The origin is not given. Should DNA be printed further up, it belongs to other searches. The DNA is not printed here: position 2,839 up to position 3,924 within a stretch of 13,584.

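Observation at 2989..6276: Complete EF-G fused to an N-terminal membrane anchor, a long coiled coil and a K/E-rich spacer (putative membrane-tethered translocase GTPase)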

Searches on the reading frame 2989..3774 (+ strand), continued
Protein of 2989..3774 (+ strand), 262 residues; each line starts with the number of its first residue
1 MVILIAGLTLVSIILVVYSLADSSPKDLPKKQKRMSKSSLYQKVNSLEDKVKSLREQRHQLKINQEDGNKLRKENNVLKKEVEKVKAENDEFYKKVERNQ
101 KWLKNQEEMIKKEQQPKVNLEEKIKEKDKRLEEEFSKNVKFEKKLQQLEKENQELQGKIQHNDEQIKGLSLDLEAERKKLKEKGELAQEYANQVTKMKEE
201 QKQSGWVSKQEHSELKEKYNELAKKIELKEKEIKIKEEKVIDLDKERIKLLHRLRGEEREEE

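Call 68: find_homologous_proteins(query=A3, max_evalue=0.00001)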
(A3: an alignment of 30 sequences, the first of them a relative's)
Query A3 (30 sequences) (223 aa, profile of the alignment): 49 proteins with E <= 0.00001 among 8000 candidates.
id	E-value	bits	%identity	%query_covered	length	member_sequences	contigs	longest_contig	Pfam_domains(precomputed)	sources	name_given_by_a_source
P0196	3.3e-61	225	100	100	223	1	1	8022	-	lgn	-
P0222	9.4e-61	223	22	100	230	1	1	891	-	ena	-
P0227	1.9e-58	215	24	96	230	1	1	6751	-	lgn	-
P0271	3.9e-57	211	35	60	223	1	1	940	-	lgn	-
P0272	7.2e-55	204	30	52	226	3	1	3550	-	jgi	-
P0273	4.5e-53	198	30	52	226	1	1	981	-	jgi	-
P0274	5.2e-53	198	27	51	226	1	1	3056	PF24161.2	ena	-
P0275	9.7e-52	194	51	96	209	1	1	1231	-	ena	-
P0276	8.0e-51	191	49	91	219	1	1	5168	-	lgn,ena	-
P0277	9.0e-50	187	27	51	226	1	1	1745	-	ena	-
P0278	3.2e-49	185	49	91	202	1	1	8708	-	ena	-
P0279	4.7e-49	185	51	99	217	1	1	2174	-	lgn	-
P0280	6.2e-49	184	30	51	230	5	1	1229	PF24161.2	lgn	-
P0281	1.5e-48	183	54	80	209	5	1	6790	-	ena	-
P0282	1.7e-48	183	50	96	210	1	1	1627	-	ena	-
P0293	3.8e-47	179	48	96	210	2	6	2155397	-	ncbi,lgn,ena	ncbi:MAG: hypothetical protein AABZ65_07415 [Candidatus Omnitrophota bacterium]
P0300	1.0e-44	171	27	96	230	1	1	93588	-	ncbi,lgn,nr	ncbi:MAG: hypothetical protein JW847_06465 [Candidatus Omnitrophica bacterium]|nr:hypothetical prote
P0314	1.1e-34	138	29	96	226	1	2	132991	-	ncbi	-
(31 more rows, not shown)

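Call 69: find_encoding_contigs(protein=P0293, flank=7000, max_places=3)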
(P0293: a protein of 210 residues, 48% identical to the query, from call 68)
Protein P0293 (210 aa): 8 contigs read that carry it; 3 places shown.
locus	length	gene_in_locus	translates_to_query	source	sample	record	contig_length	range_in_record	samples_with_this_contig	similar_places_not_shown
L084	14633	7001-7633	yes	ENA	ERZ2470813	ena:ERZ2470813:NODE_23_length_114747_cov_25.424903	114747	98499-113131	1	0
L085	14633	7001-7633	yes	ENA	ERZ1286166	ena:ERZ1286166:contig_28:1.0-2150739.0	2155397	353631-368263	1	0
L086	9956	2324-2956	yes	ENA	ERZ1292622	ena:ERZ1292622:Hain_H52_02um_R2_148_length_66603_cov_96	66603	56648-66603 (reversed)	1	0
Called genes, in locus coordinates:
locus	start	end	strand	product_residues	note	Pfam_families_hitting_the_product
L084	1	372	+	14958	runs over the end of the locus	-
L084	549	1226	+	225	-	PF05552:MS_channel_1st_1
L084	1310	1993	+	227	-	-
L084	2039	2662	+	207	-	PF00849:PseudoU_synth_2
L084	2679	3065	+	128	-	PF02566:OsmC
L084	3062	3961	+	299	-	PF00294:PfkB, PF08543:Phos_pyr_kin (weak)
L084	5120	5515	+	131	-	PF00849:PseudoU_synth_2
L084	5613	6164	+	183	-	PF12654:DUF3786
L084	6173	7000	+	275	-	PF11306:DUF3108 (weak)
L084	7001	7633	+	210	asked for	-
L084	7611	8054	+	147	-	-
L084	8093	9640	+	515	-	PF00512:HisKA, PF02518:HATPase_c, PF07238:PilZ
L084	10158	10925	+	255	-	PF00275:EPSP_synthase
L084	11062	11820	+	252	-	PF20772:TACO1_YebC_N, PF01709:Transcrip_reg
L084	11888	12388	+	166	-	PF02075:RuvC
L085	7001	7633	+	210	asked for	-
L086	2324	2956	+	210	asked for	-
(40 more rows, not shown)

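Call 70: find_encoding_contigs(protein=P0300, flank=7000, max_places=2)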
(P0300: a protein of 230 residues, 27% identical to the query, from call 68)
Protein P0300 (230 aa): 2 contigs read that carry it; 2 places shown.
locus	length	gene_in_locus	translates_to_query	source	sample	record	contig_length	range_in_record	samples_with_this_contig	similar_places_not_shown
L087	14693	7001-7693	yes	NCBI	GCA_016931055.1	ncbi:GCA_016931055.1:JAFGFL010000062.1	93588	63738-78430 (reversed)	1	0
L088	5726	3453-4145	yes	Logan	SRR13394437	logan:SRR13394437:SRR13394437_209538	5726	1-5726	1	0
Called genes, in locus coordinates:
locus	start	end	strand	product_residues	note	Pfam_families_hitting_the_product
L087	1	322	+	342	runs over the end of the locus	PF01408:GFO_IDH_MocA, PF02894:GFO_IDH_MocA_C, PF22725:GFO_IDH_MocA_C3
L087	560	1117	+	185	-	PF25084:LbH_EIF2B (weak), PF25087:GMPPB_C (faint), PF00132:Hexapep, PF14602:Hexapep_2 (weak)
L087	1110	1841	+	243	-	PF00535:Glycos_transf_2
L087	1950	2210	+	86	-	-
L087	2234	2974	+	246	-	PF08032:SpoU_sub_bind, PF00588:SpoU_methylase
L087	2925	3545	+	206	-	PF12917:YfbR-like, PF13023:HD_3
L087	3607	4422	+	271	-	PF01435:Peptidase_M48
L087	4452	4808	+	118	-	-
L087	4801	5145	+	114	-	PF01627:Hpt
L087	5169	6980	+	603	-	PF13431:TPR_17 (faint), PF12895:ANAPC3 (faint), PF07719:TPR_2 (faint), PF13174:TPR_6 (faint), PF13414:TPR_11 (weak), PF00515:TPR_1 (weak), PF13424:TPR_12 (weak), PF14559:TPR_19, +6 more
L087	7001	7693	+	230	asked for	-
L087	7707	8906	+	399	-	PF00155:Aminotran_1_2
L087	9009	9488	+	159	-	PF00383:dCMP_cyt_deam_1, PF14437:MafB19-deam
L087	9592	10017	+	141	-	PF00072:Response_reg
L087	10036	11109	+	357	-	PF06071:YchF-GTPase_C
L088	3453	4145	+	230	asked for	-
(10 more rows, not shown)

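Call 71: find_encoding_contigs(protein=P0314, flank=7000, max_places=2)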
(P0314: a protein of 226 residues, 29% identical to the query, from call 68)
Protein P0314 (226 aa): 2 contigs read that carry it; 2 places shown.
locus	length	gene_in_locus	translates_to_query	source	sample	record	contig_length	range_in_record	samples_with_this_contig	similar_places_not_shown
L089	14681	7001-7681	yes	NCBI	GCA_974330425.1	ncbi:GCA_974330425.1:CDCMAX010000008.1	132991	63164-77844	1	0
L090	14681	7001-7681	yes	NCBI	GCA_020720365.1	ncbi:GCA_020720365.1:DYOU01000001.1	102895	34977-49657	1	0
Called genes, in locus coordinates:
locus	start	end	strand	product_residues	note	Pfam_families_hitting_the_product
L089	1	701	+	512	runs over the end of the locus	-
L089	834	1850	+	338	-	PF01408:GFO_IDH_MocA, PF02894:GFO_IDH_MocA_C, PF22725:GFO_IDH_MocA_C3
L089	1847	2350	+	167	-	PF25084:LbH_EIF2B (weak), PF25087:GMPPB_C (faint), PF00132:Hexapep, PF14602:Hexapep_2 (faint), PF00132:Hexapep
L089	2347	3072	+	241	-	PF00535:Glycos_transf_2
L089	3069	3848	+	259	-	PF08032:SpoU_sub_bind, PF00588:SpoU_methylase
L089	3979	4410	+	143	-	PF13023:HD_3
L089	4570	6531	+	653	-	PF13188:PAS_8 (faint), PF00989:PAS, PF08448:PAS_4 (weak), PF13426:PAS_9, PF00512:HisKA, PF02518:HATPase_c, PF00072:Response_reg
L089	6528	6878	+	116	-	PF01627:Hpt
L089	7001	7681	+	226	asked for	-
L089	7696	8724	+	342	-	PF00793:DAHP_synth_1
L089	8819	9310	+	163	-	PF00210:Ferritin, PF02915:Rubrerythrin (weak)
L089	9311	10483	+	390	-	PF00155:Aminotran_1_2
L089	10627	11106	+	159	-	PF00383:dCMP_cyt_deam_1, PF14437:MafB19-deam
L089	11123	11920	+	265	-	PF22435:MRM3-like_sub_bind, PF00588:SpoU_methylase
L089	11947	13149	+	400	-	PF00849:PseudoU_synth_2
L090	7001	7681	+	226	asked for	-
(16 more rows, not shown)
